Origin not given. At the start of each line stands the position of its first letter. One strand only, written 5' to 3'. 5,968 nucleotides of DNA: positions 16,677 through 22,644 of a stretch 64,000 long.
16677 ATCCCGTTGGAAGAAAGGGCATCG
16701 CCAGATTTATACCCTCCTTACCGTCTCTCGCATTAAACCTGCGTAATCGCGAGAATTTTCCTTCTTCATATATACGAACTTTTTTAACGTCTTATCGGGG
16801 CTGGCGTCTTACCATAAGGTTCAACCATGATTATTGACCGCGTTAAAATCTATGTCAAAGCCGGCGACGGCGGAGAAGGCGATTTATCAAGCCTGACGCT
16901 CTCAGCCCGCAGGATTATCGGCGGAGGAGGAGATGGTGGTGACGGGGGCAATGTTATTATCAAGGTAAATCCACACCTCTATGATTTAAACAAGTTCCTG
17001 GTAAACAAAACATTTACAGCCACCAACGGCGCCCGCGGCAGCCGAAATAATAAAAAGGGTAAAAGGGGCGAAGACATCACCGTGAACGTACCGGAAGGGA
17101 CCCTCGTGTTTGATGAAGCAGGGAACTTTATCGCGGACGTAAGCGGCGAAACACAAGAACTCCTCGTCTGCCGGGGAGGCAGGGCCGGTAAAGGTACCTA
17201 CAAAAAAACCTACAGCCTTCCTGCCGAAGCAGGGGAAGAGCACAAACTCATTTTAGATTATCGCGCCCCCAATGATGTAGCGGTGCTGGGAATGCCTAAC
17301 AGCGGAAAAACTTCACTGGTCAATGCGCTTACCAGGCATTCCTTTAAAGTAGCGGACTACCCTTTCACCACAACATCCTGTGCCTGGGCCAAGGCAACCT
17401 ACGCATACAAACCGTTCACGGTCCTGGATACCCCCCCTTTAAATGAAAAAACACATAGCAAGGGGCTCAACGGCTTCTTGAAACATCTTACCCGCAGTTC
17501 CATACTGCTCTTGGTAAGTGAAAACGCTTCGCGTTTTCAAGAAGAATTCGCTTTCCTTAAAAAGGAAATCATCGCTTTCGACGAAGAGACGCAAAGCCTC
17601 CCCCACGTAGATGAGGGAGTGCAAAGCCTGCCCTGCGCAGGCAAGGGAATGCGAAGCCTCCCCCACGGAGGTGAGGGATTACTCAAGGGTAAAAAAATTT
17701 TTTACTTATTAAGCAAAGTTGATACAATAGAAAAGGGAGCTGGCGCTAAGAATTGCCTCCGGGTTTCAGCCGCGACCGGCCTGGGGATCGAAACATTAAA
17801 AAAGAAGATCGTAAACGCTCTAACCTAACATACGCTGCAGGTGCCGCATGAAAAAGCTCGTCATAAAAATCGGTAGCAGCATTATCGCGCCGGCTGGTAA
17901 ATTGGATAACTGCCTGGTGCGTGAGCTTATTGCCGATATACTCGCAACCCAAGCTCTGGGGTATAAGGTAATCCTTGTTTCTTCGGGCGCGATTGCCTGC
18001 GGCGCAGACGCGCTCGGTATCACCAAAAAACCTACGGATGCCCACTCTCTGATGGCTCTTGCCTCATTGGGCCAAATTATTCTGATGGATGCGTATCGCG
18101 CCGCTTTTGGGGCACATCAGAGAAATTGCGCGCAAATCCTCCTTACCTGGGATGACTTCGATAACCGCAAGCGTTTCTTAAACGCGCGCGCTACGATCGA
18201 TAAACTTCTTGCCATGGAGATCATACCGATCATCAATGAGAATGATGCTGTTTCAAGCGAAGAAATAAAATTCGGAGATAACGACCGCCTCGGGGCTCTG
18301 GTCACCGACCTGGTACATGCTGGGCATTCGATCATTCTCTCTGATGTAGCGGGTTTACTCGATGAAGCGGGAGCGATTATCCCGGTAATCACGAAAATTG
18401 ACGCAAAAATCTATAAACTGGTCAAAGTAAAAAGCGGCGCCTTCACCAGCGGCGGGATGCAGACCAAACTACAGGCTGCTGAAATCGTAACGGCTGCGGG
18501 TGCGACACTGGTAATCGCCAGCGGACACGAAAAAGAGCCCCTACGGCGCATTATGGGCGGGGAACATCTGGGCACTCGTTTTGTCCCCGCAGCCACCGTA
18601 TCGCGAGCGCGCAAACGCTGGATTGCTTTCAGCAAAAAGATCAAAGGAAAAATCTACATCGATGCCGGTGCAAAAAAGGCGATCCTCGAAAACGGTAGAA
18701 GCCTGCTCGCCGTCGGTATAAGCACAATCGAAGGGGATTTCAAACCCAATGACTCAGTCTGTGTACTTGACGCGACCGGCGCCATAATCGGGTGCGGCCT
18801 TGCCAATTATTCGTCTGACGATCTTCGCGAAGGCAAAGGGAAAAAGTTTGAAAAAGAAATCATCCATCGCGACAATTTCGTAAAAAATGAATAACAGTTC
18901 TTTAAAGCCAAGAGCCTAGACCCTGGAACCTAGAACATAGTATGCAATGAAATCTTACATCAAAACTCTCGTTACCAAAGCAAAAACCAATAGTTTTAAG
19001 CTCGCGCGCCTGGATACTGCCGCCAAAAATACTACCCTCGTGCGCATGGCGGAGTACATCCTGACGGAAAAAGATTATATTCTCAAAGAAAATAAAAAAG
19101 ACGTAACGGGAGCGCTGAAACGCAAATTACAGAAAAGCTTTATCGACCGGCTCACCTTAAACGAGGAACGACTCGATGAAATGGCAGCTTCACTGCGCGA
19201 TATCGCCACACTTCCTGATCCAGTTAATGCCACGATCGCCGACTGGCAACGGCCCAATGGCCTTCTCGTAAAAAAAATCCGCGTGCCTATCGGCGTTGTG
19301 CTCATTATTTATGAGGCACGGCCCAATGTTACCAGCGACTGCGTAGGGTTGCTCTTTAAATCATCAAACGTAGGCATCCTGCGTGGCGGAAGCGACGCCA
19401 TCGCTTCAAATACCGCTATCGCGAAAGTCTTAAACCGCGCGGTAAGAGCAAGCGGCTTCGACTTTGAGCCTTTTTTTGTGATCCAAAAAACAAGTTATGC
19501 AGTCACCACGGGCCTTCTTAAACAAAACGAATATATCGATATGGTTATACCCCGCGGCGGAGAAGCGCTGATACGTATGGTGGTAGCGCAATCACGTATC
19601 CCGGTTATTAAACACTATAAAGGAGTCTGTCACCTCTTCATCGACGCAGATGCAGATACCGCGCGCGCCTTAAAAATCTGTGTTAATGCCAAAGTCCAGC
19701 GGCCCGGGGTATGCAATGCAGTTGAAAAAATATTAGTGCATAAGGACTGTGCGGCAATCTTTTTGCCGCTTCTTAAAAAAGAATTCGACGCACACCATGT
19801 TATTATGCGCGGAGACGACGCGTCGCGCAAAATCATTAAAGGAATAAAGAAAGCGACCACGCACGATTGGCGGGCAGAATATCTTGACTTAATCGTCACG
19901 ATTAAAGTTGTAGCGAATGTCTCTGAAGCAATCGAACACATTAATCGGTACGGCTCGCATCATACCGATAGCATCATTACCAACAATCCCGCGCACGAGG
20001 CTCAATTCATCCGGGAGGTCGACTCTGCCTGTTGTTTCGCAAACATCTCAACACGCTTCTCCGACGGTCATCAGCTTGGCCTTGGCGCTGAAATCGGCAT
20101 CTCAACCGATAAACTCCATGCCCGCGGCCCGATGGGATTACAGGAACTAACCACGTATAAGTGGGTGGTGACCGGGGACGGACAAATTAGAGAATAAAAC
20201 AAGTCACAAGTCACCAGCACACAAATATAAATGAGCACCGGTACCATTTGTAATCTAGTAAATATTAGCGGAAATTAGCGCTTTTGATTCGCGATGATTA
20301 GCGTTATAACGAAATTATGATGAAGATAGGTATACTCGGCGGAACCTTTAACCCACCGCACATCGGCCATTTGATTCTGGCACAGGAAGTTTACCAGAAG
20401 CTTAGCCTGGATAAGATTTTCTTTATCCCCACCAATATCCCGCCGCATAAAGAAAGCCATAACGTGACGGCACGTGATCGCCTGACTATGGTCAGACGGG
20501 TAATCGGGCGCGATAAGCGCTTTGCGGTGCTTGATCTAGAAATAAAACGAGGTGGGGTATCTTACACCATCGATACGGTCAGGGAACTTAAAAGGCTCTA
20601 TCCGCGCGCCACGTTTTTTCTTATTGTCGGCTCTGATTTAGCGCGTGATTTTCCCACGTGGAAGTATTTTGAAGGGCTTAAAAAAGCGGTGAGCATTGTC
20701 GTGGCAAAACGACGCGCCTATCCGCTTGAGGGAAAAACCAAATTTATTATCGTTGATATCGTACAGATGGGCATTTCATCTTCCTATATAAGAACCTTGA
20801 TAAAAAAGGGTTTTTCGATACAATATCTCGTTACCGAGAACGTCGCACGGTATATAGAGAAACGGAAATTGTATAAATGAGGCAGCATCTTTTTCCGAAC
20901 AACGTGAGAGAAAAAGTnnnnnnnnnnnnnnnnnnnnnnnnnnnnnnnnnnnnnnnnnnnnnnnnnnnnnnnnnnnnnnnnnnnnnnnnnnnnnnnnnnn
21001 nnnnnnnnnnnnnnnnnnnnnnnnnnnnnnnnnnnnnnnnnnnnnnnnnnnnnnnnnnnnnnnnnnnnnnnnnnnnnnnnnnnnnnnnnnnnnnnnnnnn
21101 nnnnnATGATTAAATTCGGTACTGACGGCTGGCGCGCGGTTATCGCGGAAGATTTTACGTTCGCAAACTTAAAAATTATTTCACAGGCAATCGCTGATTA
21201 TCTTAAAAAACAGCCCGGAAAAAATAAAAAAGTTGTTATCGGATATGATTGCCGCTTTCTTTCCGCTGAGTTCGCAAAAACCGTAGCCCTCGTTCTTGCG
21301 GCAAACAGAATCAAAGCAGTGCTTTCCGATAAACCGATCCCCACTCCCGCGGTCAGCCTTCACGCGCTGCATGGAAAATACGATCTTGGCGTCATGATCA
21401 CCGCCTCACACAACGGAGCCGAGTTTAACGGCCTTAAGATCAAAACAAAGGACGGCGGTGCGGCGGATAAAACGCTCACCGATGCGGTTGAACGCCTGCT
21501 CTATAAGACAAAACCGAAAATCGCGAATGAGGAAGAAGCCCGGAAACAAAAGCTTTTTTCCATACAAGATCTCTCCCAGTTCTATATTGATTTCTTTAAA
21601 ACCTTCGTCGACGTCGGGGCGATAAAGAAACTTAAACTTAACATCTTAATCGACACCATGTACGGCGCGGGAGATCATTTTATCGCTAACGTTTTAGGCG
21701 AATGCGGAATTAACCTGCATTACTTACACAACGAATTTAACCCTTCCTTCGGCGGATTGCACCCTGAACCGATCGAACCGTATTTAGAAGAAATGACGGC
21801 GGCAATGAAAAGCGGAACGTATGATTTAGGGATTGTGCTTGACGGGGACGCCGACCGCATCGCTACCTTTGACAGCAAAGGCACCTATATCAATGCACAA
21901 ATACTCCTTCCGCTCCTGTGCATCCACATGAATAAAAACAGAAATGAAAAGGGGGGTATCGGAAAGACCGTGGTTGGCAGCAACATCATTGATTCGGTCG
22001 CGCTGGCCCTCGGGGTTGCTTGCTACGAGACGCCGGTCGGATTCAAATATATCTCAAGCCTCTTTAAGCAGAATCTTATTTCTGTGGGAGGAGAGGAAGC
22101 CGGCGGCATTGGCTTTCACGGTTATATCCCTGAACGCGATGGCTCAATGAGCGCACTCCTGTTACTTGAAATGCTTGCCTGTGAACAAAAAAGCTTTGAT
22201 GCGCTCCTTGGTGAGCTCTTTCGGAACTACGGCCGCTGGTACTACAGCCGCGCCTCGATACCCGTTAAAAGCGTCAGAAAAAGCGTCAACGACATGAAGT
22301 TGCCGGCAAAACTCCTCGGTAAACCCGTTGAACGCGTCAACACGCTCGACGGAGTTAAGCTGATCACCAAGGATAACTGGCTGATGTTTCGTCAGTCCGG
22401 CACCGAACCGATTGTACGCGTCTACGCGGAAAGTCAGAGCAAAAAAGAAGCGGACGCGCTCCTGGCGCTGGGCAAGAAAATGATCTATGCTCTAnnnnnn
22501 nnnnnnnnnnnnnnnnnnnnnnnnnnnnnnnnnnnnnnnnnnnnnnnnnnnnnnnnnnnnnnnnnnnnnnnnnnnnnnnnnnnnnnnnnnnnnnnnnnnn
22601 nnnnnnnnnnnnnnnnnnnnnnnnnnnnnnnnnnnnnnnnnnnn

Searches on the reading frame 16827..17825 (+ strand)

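Call 30: search_protein_families(library=pfam, proteins=[window:16827-17825:+], max_evalue=0.00001)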
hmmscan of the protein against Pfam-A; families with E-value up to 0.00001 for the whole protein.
window:16827-17825:+ (333 aa): 3 families
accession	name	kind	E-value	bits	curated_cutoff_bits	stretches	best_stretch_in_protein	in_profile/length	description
PF01018.28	GTP1_OBG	-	2.4e-32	112.2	27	1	3-126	1-126/155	GTP1/OBG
PF01926.29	MMR_HSR1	-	9.1e-17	61.7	21.9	1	150-252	1-100/113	50S ribosome-binding GTPase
PF02421.24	FeoB_N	-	8e-09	35.6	27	1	150-203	2-55/156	Ferrous iron transport protein B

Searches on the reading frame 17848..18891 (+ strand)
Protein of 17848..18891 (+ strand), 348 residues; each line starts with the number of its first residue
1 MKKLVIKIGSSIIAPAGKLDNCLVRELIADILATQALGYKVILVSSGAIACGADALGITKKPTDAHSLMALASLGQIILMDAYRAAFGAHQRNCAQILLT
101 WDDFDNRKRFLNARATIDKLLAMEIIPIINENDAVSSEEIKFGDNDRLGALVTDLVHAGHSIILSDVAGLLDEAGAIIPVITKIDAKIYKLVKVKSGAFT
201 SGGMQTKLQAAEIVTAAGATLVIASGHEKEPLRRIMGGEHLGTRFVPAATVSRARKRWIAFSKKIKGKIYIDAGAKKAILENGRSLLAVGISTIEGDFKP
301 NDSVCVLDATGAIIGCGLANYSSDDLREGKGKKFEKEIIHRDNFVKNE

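Call 30: search_protein_families(library=pfam, proteins=[window:17848-18891:+], max_evalue=0.00001)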
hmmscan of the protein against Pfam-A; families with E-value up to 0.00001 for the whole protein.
window:17848-18891:+ (348 aa): 2 families
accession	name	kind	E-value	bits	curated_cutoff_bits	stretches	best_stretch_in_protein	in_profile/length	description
PF00696.33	AA_kinase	-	2.2e-33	116.4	24.9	1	2-224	1-233/234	Amino acid kinase family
PF01472.26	PUA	-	7.6e-19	67.9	24.8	1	267-334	1-67/74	PUA domain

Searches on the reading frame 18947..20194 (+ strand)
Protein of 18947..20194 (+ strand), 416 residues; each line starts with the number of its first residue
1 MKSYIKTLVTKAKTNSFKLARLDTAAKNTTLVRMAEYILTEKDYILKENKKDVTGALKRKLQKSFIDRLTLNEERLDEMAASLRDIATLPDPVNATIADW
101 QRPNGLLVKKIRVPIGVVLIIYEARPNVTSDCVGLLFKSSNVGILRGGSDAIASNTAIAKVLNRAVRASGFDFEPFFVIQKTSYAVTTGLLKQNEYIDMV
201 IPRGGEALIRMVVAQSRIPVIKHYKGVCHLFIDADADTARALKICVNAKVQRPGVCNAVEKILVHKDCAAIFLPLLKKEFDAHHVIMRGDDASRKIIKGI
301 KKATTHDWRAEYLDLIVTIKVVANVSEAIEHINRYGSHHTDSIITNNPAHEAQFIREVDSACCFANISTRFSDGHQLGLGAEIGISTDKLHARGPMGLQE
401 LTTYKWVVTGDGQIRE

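Call 30: search_protein_families(library=pfam, proteins=[window:18947-20194:+], max_evalue=0.00001)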
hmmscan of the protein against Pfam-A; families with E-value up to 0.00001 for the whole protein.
window:18947-20194:+ (416 aa): 1 family
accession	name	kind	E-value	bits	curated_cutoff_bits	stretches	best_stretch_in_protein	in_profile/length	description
PF00171.27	Aldedh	-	4.1e-12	45.8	23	1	38-284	56-297/461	Aldehyde dehydrogenase family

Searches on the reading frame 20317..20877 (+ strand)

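Call 30: search_protein_families(library=pfam, proteins=[window:20317-20877:+], max_evalue=0.00001)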
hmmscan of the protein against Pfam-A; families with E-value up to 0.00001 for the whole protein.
window:20317-20877:+ (187 aa): 1 family
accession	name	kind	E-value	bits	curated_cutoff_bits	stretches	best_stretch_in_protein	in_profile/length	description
PF01467.32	CTP_transf_like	-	7e-26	91.4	21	1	6-160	1-132/133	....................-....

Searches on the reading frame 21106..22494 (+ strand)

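Call 30: search_protein_families(library=pfam, proteins=[window:21106-22494:+], max_evalue=0.00001)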
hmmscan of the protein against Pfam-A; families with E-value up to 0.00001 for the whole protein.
window:21106-22494:+ (463 aa): 4 families
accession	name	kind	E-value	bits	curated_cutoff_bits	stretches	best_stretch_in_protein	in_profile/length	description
PF02878.22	PGM_PMM_I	-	4e-36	124.2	22.5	1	2-134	2-133/138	Phosphoglucomutase/phosphomannomutase, alpha/beta/alpha domain I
PF02880.22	PGM_PMM_III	-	4.3e-23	82.1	20.7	1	270-375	8-115/115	Phosphoglucomutase/phosphomannomutase, alpha/beta/alpha domain III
PF02879.22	PGM_PMM_II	-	1.5e-21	77.3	29.3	1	159-259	2-103/103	Phosphoglucomutase/phosphomannomutase, alpha/beta/alpha domain II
PF00408.26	PGM_PMM_IV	-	4.2e-08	33.6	23.1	1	409-452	16-61/68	Phosphoglucomutase/phosphomannomutase, C-terminal domain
